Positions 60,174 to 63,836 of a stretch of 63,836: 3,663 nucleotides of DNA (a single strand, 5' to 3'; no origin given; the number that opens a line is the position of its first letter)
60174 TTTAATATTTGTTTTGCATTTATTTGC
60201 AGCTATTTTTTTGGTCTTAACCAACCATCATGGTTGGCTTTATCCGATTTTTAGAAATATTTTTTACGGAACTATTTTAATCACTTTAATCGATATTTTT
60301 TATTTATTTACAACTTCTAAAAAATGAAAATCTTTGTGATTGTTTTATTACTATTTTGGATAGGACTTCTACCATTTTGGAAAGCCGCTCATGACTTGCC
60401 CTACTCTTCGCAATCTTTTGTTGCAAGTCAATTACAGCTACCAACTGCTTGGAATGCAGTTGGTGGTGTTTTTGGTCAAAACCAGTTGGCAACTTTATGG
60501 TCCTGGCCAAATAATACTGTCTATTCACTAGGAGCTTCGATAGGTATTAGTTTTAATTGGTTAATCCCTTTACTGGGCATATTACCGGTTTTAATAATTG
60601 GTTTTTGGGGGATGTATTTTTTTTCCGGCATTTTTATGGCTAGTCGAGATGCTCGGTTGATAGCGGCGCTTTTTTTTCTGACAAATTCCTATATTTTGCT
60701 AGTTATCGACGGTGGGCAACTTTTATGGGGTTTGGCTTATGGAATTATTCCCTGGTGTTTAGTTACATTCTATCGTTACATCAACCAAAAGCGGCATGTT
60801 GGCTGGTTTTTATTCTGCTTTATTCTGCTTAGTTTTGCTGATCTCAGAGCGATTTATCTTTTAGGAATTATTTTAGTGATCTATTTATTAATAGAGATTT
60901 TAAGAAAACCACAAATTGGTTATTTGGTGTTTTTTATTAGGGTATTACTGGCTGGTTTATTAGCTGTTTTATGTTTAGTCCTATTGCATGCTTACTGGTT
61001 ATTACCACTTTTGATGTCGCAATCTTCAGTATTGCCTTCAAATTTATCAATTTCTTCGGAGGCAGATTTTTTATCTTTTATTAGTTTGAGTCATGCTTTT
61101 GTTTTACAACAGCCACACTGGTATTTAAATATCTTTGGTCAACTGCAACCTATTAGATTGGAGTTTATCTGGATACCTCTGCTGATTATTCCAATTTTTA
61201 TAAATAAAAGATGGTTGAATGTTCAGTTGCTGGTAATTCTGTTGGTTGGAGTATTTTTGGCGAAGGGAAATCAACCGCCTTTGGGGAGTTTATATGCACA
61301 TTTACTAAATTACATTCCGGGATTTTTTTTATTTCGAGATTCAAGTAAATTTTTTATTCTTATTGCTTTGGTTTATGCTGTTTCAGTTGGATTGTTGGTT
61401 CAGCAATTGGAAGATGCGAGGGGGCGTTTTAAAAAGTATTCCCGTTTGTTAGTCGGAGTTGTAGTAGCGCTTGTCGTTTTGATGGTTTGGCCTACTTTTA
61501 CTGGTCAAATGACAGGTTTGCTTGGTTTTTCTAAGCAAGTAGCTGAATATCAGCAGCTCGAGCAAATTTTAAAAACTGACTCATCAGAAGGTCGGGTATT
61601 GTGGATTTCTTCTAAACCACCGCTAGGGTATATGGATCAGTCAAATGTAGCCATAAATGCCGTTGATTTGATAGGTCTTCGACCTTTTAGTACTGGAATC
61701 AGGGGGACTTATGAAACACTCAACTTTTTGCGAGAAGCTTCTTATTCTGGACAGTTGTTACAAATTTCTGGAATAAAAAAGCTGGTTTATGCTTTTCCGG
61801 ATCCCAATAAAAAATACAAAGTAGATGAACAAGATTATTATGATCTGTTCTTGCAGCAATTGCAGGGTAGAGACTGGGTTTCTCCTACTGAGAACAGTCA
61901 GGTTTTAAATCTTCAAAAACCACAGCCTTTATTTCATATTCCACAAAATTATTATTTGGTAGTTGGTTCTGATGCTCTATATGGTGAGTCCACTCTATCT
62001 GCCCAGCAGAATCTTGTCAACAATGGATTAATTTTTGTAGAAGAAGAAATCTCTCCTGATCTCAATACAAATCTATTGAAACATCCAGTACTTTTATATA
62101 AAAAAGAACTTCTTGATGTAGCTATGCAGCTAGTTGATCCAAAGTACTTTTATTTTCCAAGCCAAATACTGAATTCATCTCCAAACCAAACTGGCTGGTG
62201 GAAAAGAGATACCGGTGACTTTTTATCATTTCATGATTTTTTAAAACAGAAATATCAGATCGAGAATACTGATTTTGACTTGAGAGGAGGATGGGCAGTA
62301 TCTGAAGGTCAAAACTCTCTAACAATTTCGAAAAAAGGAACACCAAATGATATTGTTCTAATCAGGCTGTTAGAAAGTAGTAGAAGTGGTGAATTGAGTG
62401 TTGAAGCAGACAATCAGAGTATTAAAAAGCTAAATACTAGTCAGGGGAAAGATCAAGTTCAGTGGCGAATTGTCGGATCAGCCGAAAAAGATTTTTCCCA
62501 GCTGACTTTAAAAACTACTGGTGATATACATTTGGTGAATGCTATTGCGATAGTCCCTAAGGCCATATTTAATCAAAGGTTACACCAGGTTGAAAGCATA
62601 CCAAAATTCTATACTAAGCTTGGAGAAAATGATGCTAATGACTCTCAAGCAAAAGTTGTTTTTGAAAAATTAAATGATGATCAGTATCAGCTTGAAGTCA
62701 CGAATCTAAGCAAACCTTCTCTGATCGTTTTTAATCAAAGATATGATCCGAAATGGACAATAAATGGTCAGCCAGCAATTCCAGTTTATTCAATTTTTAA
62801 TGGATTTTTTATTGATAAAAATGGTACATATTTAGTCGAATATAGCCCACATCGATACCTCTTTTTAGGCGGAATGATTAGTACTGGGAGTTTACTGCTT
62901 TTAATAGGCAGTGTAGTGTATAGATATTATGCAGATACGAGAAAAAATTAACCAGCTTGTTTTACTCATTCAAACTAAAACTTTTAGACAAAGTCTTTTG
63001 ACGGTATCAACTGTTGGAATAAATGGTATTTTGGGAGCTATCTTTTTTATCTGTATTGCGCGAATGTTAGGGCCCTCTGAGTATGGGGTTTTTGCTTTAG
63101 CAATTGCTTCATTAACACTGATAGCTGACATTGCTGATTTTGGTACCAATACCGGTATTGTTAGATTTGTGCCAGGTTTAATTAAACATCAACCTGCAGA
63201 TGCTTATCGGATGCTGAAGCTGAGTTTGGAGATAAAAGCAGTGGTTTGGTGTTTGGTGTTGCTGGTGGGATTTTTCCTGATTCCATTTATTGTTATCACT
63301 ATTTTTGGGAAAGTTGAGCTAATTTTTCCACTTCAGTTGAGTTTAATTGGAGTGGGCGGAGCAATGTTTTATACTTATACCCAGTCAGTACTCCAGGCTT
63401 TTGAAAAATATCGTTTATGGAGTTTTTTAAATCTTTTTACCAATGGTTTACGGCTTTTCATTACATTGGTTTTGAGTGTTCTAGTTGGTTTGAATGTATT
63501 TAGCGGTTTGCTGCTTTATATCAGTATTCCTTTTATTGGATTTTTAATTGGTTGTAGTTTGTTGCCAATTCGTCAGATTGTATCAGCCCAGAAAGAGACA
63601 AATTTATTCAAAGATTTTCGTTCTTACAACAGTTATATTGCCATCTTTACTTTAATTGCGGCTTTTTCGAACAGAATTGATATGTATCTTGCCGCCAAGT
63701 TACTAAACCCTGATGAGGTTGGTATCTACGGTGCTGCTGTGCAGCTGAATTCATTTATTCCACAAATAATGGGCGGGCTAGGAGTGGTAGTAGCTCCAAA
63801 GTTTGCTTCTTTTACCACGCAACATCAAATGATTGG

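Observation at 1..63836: The whole 64-kb window is one glycan-assembly supercluster built around ~16 GT-C-type polytopic membrane proteins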

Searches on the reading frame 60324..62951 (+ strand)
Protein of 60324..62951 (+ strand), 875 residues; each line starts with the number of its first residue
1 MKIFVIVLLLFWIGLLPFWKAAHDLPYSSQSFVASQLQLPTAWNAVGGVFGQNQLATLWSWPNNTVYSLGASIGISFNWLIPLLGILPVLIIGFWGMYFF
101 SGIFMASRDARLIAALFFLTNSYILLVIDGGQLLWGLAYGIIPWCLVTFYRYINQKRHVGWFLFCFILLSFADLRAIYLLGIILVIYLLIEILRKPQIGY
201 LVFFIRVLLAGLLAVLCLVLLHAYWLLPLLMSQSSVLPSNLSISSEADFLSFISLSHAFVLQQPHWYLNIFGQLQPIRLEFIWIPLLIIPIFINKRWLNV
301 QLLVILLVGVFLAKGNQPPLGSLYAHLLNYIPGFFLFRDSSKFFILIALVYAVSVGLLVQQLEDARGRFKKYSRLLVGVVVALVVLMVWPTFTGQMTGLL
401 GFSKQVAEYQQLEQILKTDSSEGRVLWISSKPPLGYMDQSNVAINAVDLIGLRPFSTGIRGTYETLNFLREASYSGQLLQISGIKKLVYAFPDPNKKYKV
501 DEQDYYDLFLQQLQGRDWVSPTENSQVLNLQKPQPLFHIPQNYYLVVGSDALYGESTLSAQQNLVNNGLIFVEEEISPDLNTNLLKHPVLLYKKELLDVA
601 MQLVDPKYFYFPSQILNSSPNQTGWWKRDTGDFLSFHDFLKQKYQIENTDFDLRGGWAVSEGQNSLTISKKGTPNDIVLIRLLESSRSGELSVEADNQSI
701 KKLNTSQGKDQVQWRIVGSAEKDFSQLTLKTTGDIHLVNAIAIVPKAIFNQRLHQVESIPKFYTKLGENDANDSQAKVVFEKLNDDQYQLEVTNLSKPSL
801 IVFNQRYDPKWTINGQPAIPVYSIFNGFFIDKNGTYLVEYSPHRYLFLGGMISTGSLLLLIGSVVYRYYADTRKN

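Call 9: search_protein_families(library=pfam, proteins=[window:60324-62951:+], max_evalue=0.01)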
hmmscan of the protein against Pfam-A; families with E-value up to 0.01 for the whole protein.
window:60324-62951:+ (875 aa): 1 family
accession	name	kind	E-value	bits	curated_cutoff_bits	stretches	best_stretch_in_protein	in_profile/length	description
PF00060.32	Lig_chan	-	0.0098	16.2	30.8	0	352-512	48-114/146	Ligand-gated ion channel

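Call 12: find_encoding_contigs(protein=window:60324-62951:+, flank=10000, max_places=4)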
Protein window:60324-62951:+ (875 aa): no gene with exactly this product is on record in the collection.

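Call 28: search_protein_families(library=pfam, proteins=[window:60324-62951:+], max_evalue=10)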
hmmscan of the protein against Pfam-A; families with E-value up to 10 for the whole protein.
window:60324-62951:+ (875 aa): 2 families
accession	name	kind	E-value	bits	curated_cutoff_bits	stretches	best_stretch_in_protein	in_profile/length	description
PF00060.32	Lig_chan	-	0.0098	16.2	30.8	1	352-512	48-114/146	Ligand-gated ion channel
PF11847.13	GT-C_AftD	-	2.4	6.4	26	1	297-427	296-432/661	Alpha-(1->3)-arabinofuranosyltransferase, N-terminal GT-C domain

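Call 29: search_protein_families(library=ncbifam, proteins=[window:60324-62951:+], max_evalue=1)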
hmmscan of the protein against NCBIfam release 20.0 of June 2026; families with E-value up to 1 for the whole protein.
window:60324-62951:+ (875 aa): 1 family
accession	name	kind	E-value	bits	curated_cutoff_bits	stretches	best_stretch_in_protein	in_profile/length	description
NF053599.1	transp_MmpA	equivalog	8.7e-14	51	210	1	293-436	270-406/543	MmpA family trehalose lipid delivery protein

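Call 83: find_homologous_proteins(query=window:60324-62951:+, max_evalue=0.00001)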
Query window:60324-62951:+ (875 aa): 53 proteins with E <= 0.00001 among 8000 candidates.
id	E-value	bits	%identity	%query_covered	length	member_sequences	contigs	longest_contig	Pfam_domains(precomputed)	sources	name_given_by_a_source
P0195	0.0e+0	1966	100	100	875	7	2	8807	-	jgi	jgi:hypothetical protein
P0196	0.0e+0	1635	80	100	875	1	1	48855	-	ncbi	-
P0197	0.0e+0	1131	57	100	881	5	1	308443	-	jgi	jgi:hypothetical protein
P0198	0.0e+0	1128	57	100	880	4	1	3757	-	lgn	-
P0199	0.0e+0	1120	56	100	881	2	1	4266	-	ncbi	-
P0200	3.5e-243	827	47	100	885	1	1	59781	-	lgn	-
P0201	1.2e-204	700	43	96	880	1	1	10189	-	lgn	-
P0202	6.0e-204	698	42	95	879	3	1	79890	-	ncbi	-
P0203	1.2e-201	690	41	96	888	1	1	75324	-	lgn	-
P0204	3.5e-200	685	39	98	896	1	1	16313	-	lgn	-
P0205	4.9e-177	609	56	55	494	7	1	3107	-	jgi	jgi:hypothetical protein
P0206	1.1e-173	597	38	98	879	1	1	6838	-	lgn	-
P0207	3.0e-169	583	36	99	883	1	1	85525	-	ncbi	-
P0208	6.5e-169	582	37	98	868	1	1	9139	-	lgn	-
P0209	3.8e-168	579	37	99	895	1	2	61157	-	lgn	-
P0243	5.8e-37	145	30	41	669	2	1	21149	PF09586.17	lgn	-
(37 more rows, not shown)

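Call 85: search_solved_structures(query=A7, max_evalue=1)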
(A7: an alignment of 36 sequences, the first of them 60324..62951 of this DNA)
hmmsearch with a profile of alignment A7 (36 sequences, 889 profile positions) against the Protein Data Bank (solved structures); distinct sequences matched with E-value up to 1: 0.

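Call 101: find_encoding_contigs(protein=P0197, flank=10000, max_places=1)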
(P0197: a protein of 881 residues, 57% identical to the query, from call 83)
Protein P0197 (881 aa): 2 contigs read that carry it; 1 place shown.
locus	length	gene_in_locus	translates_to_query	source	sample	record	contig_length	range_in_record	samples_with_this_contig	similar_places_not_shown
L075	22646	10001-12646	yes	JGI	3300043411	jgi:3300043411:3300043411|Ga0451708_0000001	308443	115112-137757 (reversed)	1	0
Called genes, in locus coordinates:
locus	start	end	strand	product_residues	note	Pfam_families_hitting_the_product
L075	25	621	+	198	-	PF07021:MetW (weak), PF13489:Methyltransf_23 (weak), PF13847:Methyltransf_31, PF08241:Methyltransf_11, PF08242:Methyltransf_12 (weak), PF13649:Methyltransf_25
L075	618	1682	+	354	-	PF00535:Glycos_transf_2, PF10111:Glyco_tranf_2_2, PF13506:Glyco_transf_21, PF13641:Glyco_tranf_2_3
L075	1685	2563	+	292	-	PF13489:Methyltransf_23, PF08241:Methyltransf_11, PF08242:Methyltransf_12, PF13649:Methyltransf_25, PF13847:Methyltransf_31 (weak)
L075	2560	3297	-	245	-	PF13489:Methyltransf_23 (faint), PF08241:Methyltransf_11, PF13649:Methyltransf_25 (weak)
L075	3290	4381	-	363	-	PF01757:Acyl_transf_3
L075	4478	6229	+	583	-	PF02543:Carbam_trans_N, PF16861:Carbam_trans_C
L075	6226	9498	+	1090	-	PF11847:GT-C_AftD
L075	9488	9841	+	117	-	-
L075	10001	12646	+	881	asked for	-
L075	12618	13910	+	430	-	PF01943:Polysacc_synt, PF13440:Polysacc_synt_3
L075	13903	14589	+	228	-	PF02353:CMAS (weak), PF05891:Methyltransf_PK (weak), PF13489:Methyltransf_23, PF08241:Methyltransf_11, PF08242:Methyltransf_12, PF13649:Methyltransf_25, PF13847:Methyltransf_31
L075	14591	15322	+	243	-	PF00535:Glycos_transf_2, PF10111:Glyco_tranf_2_2 (weak), PF13641:Glyco_tranf_2_3 (weak)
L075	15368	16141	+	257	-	PF00535:Glycos_transf_2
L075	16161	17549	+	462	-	PF13231:PMT_2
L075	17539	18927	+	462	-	-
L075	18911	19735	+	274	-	PF13489:Methyltransf_23, PF07021:MetW, PF13847:Methyltransf_31 (weak), PF08241:Methyltransf_11, PF08242:Methyltransf_12, PF13649:Methyltransf_25 (weak)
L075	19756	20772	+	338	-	PF13439:Glyco_transf_4, PF00534:Glycos_transf_1, PF13692:Glyco_trans_1_4, PF20706:GT4-conflict (weak)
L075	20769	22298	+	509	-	-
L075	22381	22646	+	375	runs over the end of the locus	PF13439:Glyco_transf_4, PF20706:GT4-conflict, PF00534:Glycos_transf_1, PF13692:Glyco_trans_1_4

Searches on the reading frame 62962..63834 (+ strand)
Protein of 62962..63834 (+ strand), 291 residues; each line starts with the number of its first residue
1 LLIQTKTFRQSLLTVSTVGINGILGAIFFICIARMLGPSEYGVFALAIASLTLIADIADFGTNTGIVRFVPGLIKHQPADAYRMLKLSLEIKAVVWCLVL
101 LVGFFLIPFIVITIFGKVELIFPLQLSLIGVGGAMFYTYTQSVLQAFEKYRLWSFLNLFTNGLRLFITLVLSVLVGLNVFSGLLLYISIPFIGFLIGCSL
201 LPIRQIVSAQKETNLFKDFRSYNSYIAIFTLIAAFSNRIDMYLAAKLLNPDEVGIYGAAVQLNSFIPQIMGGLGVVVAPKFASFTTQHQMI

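Call 9: search_protein_families(library=pfam, proteins=[window:62962-63834:+], max_evalue=0.01)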
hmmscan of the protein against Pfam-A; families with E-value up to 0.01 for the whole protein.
window:62962-63834:+ (291 aa): 2 families
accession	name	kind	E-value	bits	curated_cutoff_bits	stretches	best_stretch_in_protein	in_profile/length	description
PF01943.22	Polysacc_synt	-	8.8e-19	68.4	28.2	1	12-283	6-272/274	Polysaccharide biosynthesis protein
PF13440.11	Polysacc_synt_3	-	1.5e-10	41.2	23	1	32-288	2-247/293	Polysaccharide biosynthesis protein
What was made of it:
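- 62962..63836 (+): Wzx-type flippase, cut by the contig end. Pfam Polysacc_synt 68 bits (call 9).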
